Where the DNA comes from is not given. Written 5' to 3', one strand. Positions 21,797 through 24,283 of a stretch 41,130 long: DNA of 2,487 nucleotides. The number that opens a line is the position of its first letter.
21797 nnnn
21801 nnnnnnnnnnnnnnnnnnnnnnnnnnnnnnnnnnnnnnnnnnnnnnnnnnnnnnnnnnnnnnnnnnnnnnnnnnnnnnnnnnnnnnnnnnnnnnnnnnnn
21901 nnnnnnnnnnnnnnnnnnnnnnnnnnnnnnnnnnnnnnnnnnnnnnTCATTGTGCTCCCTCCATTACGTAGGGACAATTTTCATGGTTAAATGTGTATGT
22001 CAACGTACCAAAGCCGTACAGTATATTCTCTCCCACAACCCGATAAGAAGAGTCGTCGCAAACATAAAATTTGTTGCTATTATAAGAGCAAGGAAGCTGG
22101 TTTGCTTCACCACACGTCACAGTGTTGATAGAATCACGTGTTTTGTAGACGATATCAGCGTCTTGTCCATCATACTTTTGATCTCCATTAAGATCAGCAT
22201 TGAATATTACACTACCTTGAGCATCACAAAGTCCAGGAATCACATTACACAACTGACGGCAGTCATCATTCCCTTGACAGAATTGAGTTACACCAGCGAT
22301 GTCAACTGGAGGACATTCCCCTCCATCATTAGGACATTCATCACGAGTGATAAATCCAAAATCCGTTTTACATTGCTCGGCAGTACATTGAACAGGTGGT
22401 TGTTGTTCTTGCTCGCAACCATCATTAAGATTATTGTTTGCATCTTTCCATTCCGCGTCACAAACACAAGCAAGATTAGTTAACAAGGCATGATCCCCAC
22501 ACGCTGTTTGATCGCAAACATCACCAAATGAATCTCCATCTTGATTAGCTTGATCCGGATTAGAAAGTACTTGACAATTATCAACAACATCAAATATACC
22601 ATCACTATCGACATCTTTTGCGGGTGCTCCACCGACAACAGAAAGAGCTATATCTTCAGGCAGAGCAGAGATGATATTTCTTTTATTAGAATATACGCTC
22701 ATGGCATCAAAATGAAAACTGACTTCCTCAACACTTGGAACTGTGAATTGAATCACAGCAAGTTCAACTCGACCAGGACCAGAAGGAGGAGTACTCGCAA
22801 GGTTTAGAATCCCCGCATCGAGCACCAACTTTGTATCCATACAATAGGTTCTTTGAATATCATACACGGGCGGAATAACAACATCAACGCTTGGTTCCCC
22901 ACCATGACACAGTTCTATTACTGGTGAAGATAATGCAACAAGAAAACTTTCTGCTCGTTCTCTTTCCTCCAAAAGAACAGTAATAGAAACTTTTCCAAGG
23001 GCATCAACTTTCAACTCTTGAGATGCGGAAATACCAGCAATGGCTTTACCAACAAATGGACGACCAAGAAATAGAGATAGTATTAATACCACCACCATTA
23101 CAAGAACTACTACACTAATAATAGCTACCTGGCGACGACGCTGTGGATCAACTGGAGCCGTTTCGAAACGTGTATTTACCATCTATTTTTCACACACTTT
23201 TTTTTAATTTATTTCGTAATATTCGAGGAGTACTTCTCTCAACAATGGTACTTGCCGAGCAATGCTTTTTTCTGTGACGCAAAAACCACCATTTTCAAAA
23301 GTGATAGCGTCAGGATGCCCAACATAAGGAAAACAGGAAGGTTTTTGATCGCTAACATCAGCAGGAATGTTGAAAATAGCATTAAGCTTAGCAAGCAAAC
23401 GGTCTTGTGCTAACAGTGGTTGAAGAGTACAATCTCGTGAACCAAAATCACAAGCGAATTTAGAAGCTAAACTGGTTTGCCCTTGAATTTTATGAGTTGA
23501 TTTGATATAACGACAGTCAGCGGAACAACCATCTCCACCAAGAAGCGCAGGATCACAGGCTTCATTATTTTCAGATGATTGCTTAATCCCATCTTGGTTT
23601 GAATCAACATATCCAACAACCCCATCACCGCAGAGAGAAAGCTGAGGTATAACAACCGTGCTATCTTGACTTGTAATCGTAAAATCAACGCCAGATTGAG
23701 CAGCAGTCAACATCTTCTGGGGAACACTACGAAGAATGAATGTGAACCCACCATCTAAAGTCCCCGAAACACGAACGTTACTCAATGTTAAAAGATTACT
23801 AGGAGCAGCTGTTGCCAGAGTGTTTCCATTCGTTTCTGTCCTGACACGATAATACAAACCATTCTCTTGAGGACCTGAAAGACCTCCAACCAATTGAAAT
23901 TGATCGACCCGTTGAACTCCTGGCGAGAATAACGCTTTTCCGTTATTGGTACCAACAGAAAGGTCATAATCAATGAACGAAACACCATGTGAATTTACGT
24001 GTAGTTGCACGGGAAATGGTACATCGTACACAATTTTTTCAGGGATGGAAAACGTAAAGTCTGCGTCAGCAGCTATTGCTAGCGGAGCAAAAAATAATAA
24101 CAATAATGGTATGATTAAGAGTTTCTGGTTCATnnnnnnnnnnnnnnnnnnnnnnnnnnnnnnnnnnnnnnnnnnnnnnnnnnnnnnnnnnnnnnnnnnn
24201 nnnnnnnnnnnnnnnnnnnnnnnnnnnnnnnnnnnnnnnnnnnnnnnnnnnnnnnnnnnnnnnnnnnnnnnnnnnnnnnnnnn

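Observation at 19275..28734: Seven-gene operon encoding only exported Cys-rich modular proteins: candidate undescribed cell-surface attachment or assembly system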

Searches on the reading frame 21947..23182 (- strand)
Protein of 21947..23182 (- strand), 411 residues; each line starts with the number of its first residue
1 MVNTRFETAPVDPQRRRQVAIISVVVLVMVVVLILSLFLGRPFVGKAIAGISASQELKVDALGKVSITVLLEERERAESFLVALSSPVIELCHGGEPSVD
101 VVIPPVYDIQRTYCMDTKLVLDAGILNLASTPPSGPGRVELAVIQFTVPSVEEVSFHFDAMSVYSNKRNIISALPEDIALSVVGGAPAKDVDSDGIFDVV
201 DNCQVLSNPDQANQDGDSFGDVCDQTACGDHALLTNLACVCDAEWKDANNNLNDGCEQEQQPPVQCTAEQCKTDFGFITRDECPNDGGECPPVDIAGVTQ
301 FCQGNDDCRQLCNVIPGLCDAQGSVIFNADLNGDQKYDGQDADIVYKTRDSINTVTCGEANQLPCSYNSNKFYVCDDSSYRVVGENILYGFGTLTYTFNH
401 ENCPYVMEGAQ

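Call 4: search_protein_families(library=pfam, proteins=[window:21947-23182:-], max_evalue=1)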
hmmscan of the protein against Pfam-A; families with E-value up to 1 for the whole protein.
window:21947-23182:- (411 aa): 2 families
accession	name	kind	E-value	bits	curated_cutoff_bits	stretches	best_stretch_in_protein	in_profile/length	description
PF02412.23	TSP_3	-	2.9e-05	24.1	25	1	189-211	14-36/36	Thrombospondin type 3 repeat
PF00404.24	Dockerin_1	-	0.22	12.2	22.9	1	322-346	29-53/57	Dockerin type I domain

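Call 6: search_protein_families(library=ncbifam, proteins=[window:21947-23182:-], max_evalue=1)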
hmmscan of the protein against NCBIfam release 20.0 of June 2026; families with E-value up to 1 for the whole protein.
window:21947-23182:- (411 aa): 2 families
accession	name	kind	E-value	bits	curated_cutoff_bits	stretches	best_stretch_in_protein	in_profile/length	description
NF045500.1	Omp28_seleno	equivalog_domain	1.8e-07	30.9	200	1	189-225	273-309/377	Omp28-related selenoprotein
NF047638.1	throspo3_MtsC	equivalog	0.00086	18.3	350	1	183-311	118-247/428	cell-cell cohesion MYXO-CTERM protein MtsC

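Call 11: find_homologous_proteins(query=window:21947-23182:-, max_evalue=0.001)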
Query window:21947-23182:- (411 aa): 2 proteins with E <= 0.001 among 4415 candidates.
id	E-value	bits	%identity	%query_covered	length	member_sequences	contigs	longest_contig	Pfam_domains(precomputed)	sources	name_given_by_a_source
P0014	4.5e-7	47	36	27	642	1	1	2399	PF02412.24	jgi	jgi:hypothetical protein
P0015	2.2e-6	45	37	22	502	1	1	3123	PF02412.24,PF01839.30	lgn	-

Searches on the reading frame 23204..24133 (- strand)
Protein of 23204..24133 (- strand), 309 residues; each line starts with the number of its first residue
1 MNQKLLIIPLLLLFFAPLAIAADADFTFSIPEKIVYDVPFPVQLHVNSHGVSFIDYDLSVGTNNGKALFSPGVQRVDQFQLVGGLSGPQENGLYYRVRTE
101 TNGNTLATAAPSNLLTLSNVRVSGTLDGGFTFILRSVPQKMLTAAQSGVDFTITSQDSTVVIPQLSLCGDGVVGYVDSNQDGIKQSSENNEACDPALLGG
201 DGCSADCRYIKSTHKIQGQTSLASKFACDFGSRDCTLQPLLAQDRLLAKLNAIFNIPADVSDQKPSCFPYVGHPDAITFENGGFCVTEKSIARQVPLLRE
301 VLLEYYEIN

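Call 4: search_protein_families(library=pfam, proteins=[window:23204-24133:-], max_evalue=1)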
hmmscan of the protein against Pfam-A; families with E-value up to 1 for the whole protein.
window:23204-24133:- (309 aa): 0 families

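Call 6: search_protein_families(library=ncbifam, proteins=[window:23204-24133:-], max_evalue=1)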
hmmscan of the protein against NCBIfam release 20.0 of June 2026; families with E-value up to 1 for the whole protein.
window:23204-24133:- (309 aa): 1 family
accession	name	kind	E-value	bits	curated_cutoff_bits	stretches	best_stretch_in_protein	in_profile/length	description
TIGR02232.1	myxo_disulf_rpt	repeat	0.085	12.7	20.8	1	188-208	10-31/38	cysteine-rich acidic repeat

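Call 10: find_homologous_proteins(query=window:23204-24133:-, max_evalue=0.001)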
Query window:23204-24133:- (309 aa): 13 proteins with E <= 0.001 among 4740 candidates.
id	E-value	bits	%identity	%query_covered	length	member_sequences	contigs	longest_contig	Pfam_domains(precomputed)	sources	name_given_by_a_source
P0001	5.7e-203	691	100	100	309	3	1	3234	-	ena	-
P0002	5.1e-82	294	48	94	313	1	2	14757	-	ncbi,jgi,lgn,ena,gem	-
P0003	5.3e-63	231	47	86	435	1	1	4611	-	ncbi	-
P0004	1.3e-62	230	44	90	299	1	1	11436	-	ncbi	-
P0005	2.1e-60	223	43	99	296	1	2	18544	-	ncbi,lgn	-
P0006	1.5e-49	187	39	82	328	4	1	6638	-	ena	-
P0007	3.6e-49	186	37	99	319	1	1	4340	-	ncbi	-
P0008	4.6e-48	182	37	99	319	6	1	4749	-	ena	-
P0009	2.4e-47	180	39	85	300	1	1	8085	-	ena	-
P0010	7.6e-47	178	40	83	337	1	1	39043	-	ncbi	-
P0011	1.8e-45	174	38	98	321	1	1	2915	-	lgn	-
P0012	1.2e-41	161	37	88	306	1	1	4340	-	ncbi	-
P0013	6.2e-38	149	37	90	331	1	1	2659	-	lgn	-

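Call 12: find_encoding_contigs(protein=P0010, flank=10000, max_places=2)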
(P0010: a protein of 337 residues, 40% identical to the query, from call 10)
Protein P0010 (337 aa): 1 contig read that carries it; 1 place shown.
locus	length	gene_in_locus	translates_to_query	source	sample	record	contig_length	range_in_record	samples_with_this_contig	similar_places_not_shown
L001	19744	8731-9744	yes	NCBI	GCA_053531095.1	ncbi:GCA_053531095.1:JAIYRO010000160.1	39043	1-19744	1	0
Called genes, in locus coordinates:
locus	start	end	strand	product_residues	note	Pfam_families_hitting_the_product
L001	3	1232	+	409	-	?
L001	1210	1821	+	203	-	PF01443:Viral_helicase1 (weak), PF03266:NTPase_1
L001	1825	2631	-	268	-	PF01026:TatD_DNase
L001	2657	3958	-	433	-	PF13173:AAA_14, PF13635:DUF4143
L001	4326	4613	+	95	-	-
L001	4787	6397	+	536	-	PF13948:DUF4215 (weak)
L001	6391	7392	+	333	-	-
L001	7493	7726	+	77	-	-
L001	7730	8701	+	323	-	-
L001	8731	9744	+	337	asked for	-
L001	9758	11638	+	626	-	-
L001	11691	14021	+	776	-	PF01751:Toprim, PF01131:Topoisom_bac, PF01396:Zn_ribbon_Top1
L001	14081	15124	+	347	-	-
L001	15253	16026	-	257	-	-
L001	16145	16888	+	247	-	PF01978:TrmB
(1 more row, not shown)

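Call 13: find_encoding_contigs(protein=P0005, flank=10000, max_places=2)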
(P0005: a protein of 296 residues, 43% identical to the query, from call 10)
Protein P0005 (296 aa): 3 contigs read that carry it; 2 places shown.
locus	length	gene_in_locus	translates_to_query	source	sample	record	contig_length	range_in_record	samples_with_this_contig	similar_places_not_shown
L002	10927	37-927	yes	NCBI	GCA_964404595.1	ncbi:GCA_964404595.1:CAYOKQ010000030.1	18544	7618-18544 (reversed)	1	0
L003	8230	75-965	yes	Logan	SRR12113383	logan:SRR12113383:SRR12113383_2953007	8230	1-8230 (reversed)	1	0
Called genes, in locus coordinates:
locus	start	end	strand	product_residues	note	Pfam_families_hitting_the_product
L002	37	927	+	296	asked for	-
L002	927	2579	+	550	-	PF01161:PBP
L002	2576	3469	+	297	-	-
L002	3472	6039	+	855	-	PF13948:DUF4215 (faint), PF11617:Cu-binding_MopE (faint), PF01161:PBP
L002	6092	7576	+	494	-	PF00990:GGDEF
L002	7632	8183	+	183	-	-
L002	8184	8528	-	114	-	PF01336:tRNA_anti-codon (weak)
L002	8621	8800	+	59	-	-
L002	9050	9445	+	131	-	PF01092:Ribosomal_S6e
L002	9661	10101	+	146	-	-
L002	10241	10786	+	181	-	PF01928:CYTH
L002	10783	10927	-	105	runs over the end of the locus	-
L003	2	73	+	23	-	?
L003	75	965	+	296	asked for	-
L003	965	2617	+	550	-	PF01161:PBP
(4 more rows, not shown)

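Call 14: find_encoding_contigs(protein=P0002, flank=10000, max_places=2)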
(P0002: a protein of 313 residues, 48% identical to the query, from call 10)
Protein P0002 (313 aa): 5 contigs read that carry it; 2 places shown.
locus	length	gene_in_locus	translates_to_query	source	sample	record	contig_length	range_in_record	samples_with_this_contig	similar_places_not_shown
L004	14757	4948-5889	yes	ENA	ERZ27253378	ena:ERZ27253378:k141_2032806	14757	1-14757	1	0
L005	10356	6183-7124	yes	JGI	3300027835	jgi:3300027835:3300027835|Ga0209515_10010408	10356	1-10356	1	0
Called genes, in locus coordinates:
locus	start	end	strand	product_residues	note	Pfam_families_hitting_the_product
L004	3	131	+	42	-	?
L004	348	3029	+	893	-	-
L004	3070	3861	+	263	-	-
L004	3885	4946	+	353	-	-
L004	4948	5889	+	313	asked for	-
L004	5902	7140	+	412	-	PF02412:TSP_3 (weak)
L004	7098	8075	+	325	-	-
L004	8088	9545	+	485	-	-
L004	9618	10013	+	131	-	PF01909:NTP_transf_2 (weak), PF18765:Polbeta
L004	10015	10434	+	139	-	PF01934:HepT-like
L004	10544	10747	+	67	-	-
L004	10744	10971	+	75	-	-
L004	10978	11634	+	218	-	-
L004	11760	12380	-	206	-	-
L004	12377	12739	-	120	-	-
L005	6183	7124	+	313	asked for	-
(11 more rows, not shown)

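Call 17: find_related_loci(query=A1, collection=genome_contigs, flank=10000)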
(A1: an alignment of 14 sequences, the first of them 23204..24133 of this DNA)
Query A1 (309 aa) in genome_contigs; peptide patterns used: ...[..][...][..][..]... (x = any residue, [..] = any of these).
21 stretches matched a pattern; 4 encode a relative of the query (tblastn E <= 1e-3); 3 distinct loci.
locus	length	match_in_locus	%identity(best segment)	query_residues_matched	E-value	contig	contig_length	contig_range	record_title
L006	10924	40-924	43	3-307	1e-65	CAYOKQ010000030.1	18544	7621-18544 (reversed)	MAG TPA_asm: uncultured Methanosarcinales archaeon isolate binchicken_co125_1105 genome assembly, contig: NODE_6053_leng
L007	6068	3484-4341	35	5-282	3e-41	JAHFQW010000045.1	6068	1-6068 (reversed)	MAG: archaeon isolate nzgw56 NODE_7280_length_6069_cov_3.635171, whole genome shotgun sequence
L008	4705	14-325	32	155-281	2e-15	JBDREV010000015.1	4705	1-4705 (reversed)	MAG: Candidatus Woesearchaeota archaeon isolate MEGAHIT-group-1.331 k141_8019914, whole genome shotgun sequence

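Call 20: search_solved_structures(query=A1, max_evalue=10)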
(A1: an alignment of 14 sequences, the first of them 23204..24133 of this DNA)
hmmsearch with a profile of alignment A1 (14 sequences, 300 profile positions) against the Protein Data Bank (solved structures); distinct sequences matched with E-value up to 10: 1.
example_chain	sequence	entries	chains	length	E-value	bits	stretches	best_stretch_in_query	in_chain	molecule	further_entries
23iu_3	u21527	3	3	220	1.2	11.4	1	36-102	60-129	VP3 of capsid protein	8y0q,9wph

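Call 22: predict_structure(alignment_id=A1)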
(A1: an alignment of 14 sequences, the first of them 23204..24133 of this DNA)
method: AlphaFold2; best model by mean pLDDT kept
length: 309 residues; sequences in the alignment: 14
mean_pLDDT: 85.2   pTM: 0.77
mean pLDDT of the five models: 85.2, 79.7, 77.9, 76.0, 73.6
residues with pLDDT >= 90: 160; 70-90: 97; 50-70: 46; < 50: 6
segments of 3 or more residues with pLDDT < 50: 279-283
pLDDT, mean of each block of 10 residues (from residue 1): 55 56 92 94 97 97 95 95 96 97 94 97 89 94 90 96 91 91 92 82 89 86 78 89 86 73 69 67 54 75 85
secondary structure, 60 per line:
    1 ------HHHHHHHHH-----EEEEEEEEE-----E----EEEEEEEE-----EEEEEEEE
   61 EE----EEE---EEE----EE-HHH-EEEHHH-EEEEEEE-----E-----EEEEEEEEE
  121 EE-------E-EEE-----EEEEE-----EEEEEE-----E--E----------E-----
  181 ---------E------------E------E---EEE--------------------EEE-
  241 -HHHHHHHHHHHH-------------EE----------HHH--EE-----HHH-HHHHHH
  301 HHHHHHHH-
elements in order: H7-15 E21-29 E40-47 E53-62 E67-69 E73-75 E87-89 E94-100 E112-122 E132-134 E140-144 E150-155 E214-216 E237-239 H242-253 H295-308

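Call 27: fold_search(model_id=the predicted structure, library=pdb)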
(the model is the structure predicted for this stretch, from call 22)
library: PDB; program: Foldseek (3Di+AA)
matches with E <= 10: 1911; with E <= 0.001: 42
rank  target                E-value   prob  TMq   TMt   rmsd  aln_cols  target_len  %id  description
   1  2w1n                  8.6e-06  1.00  0.33  0.43  15.7       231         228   12  cohesin and fibronectin type-III double module construct from the Clostridium perfringens glycoside hydrolase GH84C (released 2009-02-03)
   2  2jh2_A                1.1e-05  1.00  0.28  0.57   9.6       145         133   12  X-ray crystal structure of a cohesin-like module from Clostridium perfringens (released 2007-11-06)
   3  4dh2_C                1.7e-05  1.00  0.29  0.52   6.1       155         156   10  Crystal structure of Coh-OlpC(Cthe_0452)-Doc435(Cthe_0435) complex: A novel type I Cohesin-Dockerin complex from Clost (released 2012-11-28)
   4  2jh2_B                1.7e-05  1.00  0.28  0.56   9.0       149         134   12  X-ray crystal structure of a cohesin-like module from Clostridium perfringens (released 2007-11-06)
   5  2jh2_C                1.9e-05  1.00  0.33  0.68   3.6       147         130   15  X-ray crystal structure of a cohesin-like module from Clostridium perfringens (released 2007-11-06)
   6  2zf9_A                3.9e-05  1.00  0.30  0.46   7.5       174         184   10  Crystal structure of a type III cohesin module from the cellulosomal ScaE cell-surface anchoring scaffoldin of Ruminoc (released 2008-12-30)
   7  6kgf_A                4.1e-05  1.00  0.32  0.63   4.1       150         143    9  Crystal structure of CaDoc0917(R16D)-CaCohA2 complex at pH 8.2 (released 2020-07-08)
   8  6kgc_A                5.2e-05  1.00  0.36  0.70   3.4       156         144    9  Crystal structure of CaDoc0917(R49D)-CaCohA2 complex at pH 5.4 (released 2020-07-08)
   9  6kgf_C                5.2e-05  1.00  0.33  0.64   3.8       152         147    8  Crystal structure of CaDoc0917(R16D)-CaCohA2 complex at pH 8.2 (released 2020-07-08)
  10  4dh2_A                5.2e-05  1.00  0.32  0.57   4.8       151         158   10  Crystal structure of Coh-OlpC(Cthe_0452)-Doc435(Cthe_0435) complex: A novel type I Cohesin-Dockerin complex from Clost (released 2012-11-28)
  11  2vo8                  5.8e-05  1.00  0.32  0.66   8.1       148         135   12  Cohesin module from Clostridium perfringens ATCC13124 family 33 glycoside hydrolase. (released 2008-09-02)
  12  2zf9_D                6.5e-05  1.00  0.29  0.46   7.3       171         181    9  Crystal structure of a type III cohesin module from the cellulosomal ScaE cell-surface anchoring scaffoldin of Ruminoc (released 2008-12-30)
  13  4ums                  6.5e-05  1.00  0.29  0.53   6.9       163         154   12  The crystal structure of the seventh ScaB type I cohesin from Pseudobacteroides cellulosolvens (released 2015-05-06)
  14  6kgd_A                8.7e-05  1.00  0.32  0.62   4.4       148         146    8  Crystal structure of CaDoc0917(R49D)-CaCohA2 complex at pH 8.0 (released 2020-07-08)
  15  5n5p_A                1.1e-04  1.00  0.31  0.61   4.9       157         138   15  Crystal structure of Ruminococcus flavefaciens' type III complex containing the fifth cohesin from scaffoldin B and th (released 2018-02-28)
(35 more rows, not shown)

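Call 75: search_protein_families(library=pfam, alignment_id=A1, max_evalue=1)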
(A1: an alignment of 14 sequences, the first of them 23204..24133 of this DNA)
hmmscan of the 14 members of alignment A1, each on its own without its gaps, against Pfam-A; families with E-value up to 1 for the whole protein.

A. member 1, window:23204-24133:- (309 aa): 0 families

B. families by the number of members that match (of 14 scanned): 12 families
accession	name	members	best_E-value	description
PF02412.23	TSP_3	1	7.7e-05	Thrombospondin type 3 repeat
PF16233.10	DUF4893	1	0.00021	Domain of unknown function (DUF4893)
PF20009.4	GEVED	1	0.036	GEVED domain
PF14859.11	Colicin_M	1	0.04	Colicin M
PF13948.11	DUF4215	1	0.04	Domain of unknown function (DUF4215)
PF00087.27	Toxin_TOLIP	1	0.045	Snake toxin and toxin-like protein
PF00021.27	UPAR_LY6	1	0.055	u-PAR/Ly-6 domain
PF20036.5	Gp13-like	1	0.067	Major capsid protein 13-like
PF25697.1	EBNA2_N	1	0.084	EBNA-2 N-terminal dimerization domain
PF08884.16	Flagellin_D3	1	0.099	Flagellin D3 domain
PF14250.11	AbrB-like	1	0.13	AbrB-like transcriptional regulator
PF04309.18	G3P_antiterm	1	0.31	Glycerol-3-phosphate responsive antiterminator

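Call 76: search_protein_families(library=ncbifam, alignment_id=A1, max_evalue=1)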
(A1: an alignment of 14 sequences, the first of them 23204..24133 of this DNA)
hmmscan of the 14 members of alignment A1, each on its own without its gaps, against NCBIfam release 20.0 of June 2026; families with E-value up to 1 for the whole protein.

A. member 1, window:23204-24133:- (309 aa): 1 family
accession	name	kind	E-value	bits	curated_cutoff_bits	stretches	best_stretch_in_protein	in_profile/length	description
TIGR02232.1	myxo_disulf_rpt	repeat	0.085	12.7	20.8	1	188-208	10-31/38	cysteine-rich acidic repeat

B. families by the number of members that match (of 14 scanned): 4 families
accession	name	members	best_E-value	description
TIGR02232.1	myxo_disulf_rpt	6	5.5e-09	cysteine-rich acidic repeat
NF045500.1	Omp28_seleno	1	1.2e-08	Omp28-related selenoprotein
NF047638.1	throspo3_MtsC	1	4.4e-07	cell-cell cohesion MYXO-CTERM protein MtsC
NF033603.1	mini-MOMP_1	1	0.28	mini-MOMP protein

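Call 83: fold_search(model_id=the predicted structure, library=viral)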
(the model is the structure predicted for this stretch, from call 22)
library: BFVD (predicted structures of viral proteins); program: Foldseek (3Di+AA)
matches with E <= 10: 718; with E <= 0.001: 6
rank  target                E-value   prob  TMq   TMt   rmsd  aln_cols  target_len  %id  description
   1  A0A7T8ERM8            1.4e-06  1.00  0.38  0.47   8.7       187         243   12  (no name in the UniProt tables at hand)
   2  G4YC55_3              3.0e-04  1.00  0.30  0.09   8.7       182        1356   12  (no name in the UniProt tables at hand)
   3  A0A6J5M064            4.8e-04  1.00  0.29  0.15   9.8       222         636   11  Secretion system C-terminal sorting domain [uncultured Caudovirales phage]
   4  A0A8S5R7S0            4.8e-04  0.98  0.21  0.32   7.1       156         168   11  Uncharacterized protein [virus sp. ctah610]
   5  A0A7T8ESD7            6.4e-04  1.00  0.34  0.29  22.0       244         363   14  (no name in the UniProt tables at hand)
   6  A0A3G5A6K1            8.6e-04  0.97  0.22  0.16  17.2       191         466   11  Chitinase, GH18 family [Homavirus sp.]
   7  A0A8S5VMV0            4.9e-03  0.60  0.15  0.26  10.9       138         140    9  (no name in the UniProt tables at hand)
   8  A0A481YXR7            6.1e-03  0.57  0.17  0.09  29.2       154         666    9  Glycosyl hydrolase family 18 [Marseillevirus LCMAC201]
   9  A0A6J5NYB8            9.7e-03  0.63  0.20  0.16  12.0       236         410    9  Fibronectin type III [uncultured Caudovirales phage]
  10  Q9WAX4                1.2e-02  0.91  0.19  0.08   7.3       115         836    9  VChti-1 [Chlorella virus]
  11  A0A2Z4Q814            1.2e-02  0.80  0.20  0.35  11.4       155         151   12  (no name in the UniProt tables at hand)
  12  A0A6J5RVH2            1.2e-02  0.63  0.20  0.24   9.2       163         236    8  Uncharacterized protein [uncultured Caudovirales phage]
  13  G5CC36                1.9e-02  0.13  0.12  0.17  14.9       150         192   15  Glycoprotein C (Fragment) [Bovine herpesvirus 1]
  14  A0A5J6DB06            2.1e-02  0.11  0.12  0.07  13.9       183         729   13  Putative glycoside hydrolase [Erwinia phage pEp_SNUABM_01]
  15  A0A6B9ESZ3            2.3e-02  0.21  0.14  0.19  16.0       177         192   15  Ig-like domain-containing protein [Duck adenovirus 1]
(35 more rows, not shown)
